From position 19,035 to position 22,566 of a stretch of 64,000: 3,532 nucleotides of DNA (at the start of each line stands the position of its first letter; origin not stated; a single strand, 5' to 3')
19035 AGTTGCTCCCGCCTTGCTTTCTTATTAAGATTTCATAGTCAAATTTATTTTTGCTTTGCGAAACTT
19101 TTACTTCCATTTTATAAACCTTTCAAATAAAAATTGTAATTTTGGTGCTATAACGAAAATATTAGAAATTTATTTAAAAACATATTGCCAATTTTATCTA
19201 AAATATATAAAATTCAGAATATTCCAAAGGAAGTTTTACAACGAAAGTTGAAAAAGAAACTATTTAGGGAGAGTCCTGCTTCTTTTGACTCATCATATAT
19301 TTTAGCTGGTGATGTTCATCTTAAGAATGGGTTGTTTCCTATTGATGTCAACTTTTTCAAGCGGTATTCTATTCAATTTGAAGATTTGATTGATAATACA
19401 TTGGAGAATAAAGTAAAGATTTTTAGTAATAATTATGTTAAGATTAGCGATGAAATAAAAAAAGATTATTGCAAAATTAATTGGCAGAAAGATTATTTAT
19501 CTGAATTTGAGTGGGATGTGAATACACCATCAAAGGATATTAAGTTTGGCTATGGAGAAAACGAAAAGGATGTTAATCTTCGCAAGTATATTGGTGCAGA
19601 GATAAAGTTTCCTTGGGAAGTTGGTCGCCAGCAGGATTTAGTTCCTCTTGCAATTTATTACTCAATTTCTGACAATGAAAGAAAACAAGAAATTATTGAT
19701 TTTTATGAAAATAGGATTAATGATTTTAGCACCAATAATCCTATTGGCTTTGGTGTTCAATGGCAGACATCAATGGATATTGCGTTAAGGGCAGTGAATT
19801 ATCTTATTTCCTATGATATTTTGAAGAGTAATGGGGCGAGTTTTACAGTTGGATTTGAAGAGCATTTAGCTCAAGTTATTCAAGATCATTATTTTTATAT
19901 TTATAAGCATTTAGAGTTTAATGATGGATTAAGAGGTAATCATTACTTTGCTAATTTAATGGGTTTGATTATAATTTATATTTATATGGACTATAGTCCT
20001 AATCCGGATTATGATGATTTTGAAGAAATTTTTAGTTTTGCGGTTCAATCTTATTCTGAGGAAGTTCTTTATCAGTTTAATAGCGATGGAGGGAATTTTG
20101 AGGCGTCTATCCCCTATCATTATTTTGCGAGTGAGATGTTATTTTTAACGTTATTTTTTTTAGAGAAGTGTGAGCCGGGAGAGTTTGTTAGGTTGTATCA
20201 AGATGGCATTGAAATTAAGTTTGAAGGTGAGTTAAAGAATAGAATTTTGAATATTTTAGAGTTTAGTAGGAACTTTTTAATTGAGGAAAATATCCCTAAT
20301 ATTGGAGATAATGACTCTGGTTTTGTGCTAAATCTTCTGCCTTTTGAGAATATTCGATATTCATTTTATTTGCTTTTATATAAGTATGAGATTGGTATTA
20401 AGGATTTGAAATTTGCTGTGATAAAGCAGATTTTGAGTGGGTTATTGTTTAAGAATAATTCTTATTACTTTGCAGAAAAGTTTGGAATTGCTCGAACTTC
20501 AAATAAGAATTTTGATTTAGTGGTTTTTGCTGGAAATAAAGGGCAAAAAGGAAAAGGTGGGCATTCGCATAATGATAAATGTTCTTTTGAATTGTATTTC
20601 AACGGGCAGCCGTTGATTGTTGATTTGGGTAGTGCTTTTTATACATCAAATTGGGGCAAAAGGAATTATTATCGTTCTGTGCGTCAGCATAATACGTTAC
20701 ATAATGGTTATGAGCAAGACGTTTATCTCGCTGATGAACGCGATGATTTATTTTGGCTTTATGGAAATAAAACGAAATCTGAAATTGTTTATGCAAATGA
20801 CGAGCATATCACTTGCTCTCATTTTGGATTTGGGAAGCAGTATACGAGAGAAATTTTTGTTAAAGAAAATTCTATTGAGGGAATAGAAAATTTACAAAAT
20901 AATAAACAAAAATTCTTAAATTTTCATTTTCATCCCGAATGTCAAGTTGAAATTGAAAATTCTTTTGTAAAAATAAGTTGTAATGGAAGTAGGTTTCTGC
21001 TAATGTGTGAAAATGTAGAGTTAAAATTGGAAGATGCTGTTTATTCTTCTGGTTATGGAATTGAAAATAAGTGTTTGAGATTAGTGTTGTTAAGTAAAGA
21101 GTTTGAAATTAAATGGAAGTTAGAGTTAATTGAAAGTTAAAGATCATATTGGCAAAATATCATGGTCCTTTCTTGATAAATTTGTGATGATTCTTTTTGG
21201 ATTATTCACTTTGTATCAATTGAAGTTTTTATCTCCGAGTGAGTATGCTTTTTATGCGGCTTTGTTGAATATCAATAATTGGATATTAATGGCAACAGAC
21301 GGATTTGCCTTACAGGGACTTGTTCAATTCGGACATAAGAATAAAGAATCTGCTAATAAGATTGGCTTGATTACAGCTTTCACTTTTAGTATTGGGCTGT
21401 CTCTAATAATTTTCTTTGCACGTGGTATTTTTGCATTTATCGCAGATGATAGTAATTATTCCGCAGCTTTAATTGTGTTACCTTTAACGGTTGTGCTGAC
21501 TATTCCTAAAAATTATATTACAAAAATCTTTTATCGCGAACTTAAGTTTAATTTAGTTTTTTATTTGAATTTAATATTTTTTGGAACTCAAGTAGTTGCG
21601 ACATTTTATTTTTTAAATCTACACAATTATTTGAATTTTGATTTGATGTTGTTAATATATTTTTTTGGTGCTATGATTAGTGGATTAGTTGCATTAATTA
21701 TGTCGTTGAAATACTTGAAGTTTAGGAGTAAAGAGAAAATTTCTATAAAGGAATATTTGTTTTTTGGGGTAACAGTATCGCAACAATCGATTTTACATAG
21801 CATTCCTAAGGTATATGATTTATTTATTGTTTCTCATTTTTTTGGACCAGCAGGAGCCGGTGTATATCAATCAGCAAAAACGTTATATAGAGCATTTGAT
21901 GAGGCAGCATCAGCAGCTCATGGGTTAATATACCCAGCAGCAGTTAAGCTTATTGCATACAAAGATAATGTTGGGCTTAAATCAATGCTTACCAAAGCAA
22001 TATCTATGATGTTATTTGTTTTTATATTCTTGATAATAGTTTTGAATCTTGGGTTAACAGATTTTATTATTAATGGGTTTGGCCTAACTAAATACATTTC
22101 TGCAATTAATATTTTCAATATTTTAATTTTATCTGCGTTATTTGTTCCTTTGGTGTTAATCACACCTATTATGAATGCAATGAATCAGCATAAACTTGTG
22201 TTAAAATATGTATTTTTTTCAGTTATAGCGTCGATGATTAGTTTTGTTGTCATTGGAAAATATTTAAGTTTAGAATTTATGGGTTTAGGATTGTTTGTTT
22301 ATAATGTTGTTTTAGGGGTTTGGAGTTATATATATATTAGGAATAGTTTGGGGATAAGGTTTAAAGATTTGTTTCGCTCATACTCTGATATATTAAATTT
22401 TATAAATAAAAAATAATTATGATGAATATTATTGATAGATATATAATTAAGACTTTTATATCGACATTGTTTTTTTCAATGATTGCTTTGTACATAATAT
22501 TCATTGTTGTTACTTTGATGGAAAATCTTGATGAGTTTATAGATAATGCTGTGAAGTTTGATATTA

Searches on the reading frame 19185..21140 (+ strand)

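Call 44: search_protein_families(library=pfam, proteins=[window:19185-21140:+], max_evalue=0.00001)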
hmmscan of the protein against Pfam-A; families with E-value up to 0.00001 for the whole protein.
window:19185-21140:+ (651 aa): 1 family
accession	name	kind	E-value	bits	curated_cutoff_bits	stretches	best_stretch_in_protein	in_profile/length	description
PF07940.18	Hepar_II_III_C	-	1.6e-26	93.8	24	1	430-643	9-235/237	Heparinase II/III-like, C-terminal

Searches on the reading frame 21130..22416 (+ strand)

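Call 44: search_protein_families(library=pfam, proteins=[window:21130-22416:+], max_evalue=0.00001)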
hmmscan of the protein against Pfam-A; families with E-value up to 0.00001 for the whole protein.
window:21130-22416:+ (428 aa): 2 families
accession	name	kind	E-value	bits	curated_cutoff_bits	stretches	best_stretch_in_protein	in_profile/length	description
PF13440.11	Polysacc_synt_3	-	5.8e-09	36.1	23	1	33-300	5-267/293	Polysaccharide biosynthesis protein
PF01943.22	Polysacc_synt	-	7.1e-07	29.4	28.2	1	21-270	17-269/274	Polysaccharide biosynthesis protein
